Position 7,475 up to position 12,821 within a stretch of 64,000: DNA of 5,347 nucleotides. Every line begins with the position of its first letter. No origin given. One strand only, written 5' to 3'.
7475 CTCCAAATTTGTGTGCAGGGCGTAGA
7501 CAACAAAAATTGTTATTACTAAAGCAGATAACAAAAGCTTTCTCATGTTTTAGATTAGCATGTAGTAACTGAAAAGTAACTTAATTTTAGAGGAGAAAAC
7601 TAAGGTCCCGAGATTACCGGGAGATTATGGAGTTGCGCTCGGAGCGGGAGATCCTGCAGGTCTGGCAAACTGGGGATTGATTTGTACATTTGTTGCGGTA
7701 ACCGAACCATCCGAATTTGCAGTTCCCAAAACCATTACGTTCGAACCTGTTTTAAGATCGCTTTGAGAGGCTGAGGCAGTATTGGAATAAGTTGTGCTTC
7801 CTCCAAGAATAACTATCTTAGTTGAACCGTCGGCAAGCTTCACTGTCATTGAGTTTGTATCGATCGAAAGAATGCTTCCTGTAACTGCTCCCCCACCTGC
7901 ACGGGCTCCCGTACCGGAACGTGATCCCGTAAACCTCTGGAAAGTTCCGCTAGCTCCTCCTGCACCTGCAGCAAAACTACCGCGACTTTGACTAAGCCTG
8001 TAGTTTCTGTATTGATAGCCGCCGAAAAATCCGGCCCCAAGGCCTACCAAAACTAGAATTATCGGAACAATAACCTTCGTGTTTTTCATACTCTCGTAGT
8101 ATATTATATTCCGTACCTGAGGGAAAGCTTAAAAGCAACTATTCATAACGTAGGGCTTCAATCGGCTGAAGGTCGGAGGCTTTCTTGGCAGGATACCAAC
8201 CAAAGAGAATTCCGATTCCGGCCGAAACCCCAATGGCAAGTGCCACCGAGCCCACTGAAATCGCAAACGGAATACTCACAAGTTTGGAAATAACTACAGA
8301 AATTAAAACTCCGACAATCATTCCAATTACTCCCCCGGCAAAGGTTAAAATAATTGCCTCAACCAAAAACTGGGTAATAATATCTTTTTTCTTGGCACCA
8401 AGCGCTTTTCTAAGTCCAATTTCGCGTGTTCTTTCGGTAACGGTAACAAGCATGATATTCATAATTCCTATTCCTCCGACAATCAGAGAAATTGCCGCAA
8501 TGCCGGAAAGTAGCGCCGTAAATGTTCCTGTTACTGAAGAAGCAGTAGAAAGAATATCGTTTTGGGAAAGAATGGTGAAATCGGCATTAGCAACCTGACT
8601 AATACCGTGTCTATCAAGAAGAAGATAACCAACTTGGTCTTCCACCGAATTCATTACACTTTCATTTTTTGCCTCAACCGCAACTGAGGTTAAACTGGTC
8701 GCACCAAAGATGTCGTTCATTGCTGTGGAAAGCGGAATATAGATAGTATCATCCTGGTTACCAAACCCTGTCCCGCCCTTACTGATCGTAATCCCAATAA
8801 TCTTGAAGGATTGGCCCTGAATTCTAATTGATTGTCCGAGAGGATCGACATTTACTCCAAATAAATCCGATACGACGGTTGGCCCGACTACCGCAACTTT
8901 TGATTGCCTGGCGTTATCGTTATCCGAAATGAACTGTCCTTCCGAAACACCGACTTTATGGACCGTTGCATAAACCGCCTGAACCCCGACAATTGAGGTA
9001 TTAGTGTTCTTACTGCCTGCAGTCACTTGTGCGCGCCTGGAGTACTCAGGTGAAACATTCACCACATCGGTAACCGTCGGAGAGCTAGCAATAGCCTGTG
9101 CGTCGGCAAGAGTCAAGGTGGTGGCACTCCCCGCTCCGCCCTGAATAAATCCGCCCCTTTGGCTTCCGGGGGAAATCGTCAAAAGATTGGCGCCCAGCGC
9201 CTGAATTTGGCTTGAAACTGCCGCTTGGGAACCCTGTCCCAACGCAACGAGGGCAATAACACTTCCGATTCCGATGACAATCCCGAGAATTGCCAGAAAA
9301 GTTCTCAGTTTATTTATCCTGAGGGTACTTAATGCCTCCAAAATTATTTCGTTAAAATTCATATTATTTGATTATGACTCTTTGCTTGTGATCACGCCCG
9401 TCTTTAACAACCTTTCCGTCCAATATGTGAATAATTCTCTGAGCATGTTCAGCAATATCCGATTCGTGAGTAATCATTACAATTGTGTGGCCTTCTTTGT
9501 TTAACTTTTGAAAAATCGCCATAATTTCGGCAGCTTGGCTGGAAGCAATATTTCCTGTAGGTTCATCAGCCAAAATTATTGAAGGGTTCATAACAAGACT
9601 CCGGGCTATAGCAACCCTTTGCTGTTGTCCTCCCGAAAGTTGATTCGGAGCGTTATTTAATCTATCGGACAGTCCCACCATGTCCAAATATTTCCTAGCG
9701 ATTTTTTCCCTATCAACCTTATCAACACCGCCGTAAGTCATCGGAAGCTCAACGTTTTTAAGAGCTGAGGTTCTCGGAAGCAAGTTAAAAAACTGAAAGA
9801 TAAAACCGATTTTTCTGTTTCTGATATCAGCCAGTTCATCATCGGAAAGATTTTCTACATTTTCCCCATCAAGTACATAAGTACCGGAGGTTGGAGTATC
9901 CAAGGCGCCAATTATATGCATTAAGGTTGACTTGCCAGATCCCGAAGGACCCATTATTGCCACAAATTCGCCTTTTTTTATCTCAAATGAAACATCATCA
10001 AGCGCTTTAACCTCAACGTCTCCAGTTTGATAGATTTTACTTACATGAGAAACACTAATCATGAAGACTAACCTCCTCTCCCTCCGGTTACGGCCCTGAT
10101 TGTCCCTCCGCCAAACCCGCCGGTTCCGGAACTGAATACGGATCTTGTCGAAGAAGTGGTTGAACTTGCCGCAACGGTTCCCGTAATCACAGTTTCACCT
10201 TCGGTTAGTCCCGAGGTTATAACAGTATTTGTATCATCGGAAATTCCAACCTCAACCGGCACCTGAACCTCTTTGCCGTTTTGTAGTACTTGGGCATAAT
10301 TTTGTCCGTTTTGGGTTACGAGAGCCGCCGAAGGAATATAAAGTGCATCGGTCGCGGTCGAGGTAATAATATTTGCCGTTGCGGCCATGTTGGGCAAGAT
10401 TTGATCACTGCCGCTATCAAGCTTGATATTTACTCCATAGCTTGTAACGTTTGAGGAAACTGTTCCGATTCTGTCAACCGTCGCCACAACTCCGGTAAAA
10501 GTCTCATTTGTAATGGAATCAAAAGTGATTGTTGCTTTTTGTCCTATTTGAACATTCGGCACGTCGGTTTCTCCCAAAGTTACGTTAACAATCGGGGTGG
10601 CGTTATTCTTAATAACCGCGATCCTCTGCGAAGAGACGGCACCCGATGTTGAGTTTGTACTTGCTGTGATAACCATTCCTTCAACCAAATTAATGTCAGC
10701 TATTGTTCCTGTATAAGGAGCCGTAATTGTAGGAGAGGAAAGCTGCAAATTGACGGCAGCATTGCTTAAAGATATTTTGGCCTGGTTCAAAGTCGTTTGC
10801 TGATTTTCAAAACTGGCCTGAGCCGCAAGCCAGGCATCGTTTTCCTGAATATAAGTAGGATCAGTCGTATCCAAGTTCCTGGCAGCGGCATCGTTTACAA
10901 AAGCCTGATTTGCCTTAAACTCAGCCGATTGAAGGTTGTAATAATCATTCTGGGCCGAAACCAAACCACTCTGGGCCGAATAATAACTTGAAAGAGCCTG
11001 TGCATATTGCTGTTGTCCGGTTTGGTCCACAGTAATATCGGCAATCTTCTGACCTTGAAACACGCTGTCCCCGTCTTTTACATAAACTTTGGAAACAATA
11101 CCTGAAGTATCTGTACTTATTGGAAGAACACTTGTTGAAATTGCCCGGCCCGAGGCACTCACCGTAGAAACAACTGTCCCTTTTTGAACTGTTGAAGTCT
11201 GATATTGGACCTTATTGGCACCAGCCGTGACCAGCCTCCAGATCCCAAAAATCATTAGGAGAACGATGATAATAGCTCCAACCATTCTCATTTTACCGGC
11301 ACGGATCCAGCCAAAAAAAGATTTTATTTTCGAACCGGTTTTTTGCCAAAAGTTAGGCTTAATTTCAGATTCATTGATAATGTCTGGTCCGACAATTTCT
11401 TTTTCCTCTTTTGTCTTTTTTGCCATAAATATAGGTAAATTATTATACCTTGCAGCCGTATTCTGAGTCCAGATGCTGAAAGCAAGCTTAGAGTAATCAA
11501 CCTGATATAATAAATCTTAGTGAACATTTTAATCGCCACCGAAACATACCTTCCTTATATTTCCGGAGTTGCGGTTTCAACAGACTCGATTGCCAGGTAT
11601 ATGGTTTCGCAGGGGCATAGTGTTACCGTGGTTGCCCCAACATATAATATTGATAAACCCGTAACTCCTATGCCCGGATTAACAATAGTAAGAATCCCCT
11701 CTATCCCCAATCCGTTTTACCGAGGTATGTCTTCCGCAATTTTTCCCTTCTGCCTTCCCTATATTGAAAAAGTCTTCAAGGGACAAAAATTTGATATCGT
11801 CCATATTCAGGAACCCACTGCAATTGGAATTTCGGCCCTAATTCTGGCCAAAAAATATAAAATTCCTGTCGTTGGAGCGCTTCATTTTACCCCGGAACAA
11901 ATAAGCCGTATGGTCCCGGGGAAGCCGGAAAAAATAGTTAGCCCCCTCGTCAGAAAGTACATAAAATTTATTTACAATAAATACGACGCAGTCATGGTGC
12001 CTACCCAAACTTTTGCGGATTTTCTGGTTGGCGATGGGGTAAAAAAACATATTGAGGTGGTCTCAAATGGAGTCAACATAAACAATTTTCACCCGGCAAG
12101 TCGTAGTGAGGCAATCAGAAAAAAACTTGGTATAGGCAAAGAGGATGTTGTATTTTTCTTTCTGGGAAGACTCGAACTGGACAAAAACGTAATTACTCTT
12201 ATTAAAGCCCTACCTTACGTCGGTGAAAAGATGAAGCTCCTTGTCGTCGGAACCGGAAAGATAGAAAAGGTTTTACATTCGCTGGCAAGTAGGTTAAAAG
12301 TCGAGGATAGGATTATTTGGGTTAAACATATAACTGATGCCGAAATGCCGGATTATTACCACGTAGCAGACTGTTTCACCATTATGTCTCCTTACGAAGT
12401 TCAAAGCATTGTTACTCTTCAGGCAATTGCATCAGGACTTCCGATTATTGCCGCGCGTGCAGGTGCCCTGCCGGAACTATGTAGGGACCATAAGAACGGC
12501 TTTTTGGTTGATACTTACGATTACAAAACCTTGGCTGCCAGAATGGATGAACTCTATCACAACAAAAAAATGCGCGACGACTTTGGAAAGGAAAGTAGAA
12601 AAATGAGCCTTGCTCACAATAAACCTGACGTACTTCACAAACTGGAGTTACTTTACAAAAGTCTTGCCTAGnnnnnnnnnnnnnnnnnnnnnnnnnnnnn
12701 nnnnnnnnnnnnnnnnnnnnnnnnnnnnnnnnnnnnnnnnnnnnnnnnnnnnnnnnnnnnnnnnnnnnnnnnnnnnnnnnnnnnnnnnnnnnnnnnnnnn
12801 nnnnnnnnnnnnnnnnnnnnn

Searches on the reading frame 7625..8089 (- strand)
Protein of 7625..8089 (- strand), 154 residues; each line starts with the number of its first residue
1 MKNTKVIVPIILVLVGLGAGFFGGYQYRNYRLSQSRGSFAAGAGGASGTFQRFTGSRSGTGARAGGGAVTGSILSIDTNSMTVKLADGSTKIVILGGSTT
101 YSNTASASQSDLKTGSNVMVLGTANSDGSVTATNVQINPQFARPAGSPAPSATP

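Call 3: search_protein_families(library=pfam, proteins=[window:7625-8089:-], max_evalue=0.01)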
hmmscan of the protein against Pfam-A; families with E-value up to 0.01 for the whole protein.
window:7625-8089:- (154 aa): 2 families
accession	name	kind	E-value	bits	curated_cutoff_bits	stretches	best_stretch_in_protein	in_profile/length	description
PF18914.6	DUF5666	-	3.9e-06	27.5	27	1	70-135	1-59/60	Domain of unknown function (DUF5666)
PF07076.17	DUF1344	-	0.0054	16.9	23.1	0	69-90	4-25/60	Protein of unknown function (DUF1344)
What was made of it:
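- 7625..8089 (-): DUF5666 membrane-anchored protein (154 aa, no Cys or His); a recurrent upstream neighbour of FMN_bind with unknown role. PF18914 E 4e-6 (call 3).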

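Call 4: search_protein_families(library=ncbifam, proteins=[window:7625-8089:-], max_evalue=0.01)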
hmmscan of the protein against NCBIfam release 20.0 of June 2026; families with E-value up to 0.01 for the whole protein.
window:7625-8089:- (154 aa): 0 families

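Call 65: search_solved_structures(query=window:7625-8089:-, max_evalue=1, show_alignments=0)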
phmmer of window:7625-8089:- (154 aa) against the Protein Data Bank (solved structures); distinct sequences matched with E-value up to 1: 15.
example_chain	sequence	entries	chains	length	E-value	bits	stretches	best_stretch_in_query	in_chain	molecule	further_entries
7cho_L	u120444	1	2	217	0.058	16.7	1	40-101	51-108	antibody P5A-1D2 light chain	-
7xmz_L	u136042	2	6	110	0.19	15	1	43-95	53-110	D2 light chain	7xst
9p0o_A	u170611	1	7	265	0.32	14.3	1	55-124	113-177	Small-conductance mechanosensitive channel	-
8ddj_A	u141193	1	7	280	0.36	14.1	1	56-124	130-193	Mechanosensitive channel MscS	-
6rld_A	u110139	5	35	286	0.38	14.1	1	56-124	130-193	Small-conductance mechanosensitive channel | Mechanosensitive channel MscS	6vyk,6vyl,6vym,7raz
6pwo_A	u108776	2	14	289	0.38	14.1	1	56-124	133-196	Small-conductance mechanosensitive channel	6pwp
2vv5_A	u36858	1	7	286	0.39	14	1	55-124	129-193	SMALL-CONDUCTANCE MECHANOSENSITIVE CHANNEL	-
9p0n_A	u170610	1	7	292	0.39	14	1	56-124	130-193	Small-conductance mechanosensitive channel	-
7onj_A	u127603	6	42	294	0.4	14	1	56-124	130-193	Mechanosensitive channel of small conductance (MscS) | Small-conductance mechanosensitive channel | Mechanosensitive channel MscS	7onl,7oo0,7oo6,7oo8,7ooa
4agf_A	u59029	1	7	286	0.41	14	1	57-124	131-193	SMALL-CONDUCTANCE MECHANOSENSITIVE CHANNEL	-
4age_A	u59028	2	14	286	0.42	13.9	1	55-124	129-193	SMALL-CONDUCTANCE MECHANOSENSITIVE CHANNEL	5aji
9h2v_A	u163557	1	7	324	0.54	13.6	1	53-124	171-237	Low conductance mechanosensitive channel YnaI,Small-conductance mechanosensitive channel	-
9h2s_A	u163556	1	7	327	0.55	13.5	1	53-124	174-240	Low conductance mechanosensitive channel YnaI,Small-conductance mechanosensitive channel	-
4s12_A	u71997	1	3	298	0.66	13.3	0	46-115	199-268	N-acetylmuramic acid 6-phosphate etherase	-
8rrn_L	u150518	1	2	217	0.86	12.9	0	38-101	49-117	pT1616 Fab light chain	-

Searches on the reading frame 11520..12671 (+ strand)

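Call 38: search_protein_families(library=pfam, proteins=[window:11520-12671:+], max_evalue=0.0001)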
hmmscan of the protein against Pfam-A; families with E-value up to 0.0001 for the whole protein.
window:11520-12671:+ (383 aa): 5 families
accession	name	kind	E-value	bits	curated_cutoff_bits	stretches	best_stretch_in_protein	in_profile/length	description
PF00534.26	Glycos_transf_1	-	6e-36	124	26.4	1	197-362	3-172/172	Glycosyl transferases group 1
PF13439.12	Glyco_transf_4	-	3.4e-30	105.7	28.5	1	14-188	1-169/170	Glycosyltransferase Family 4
PF13692.12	Glyco_trans_1_4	-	6.9e-27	94.9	27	1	211-348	3-142/142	Glycosyl transferases group 1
PF13579.12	Glyco_trans_4_4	-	3.9e-20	73.2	29.7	1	15-184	1-158/158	Glycosyl transferase 4-like domain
PF13477.12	Glyco_trans_4_2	-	2e-07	31.7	23.4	1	23-159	15-136/139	Glycosyl transferase 4-like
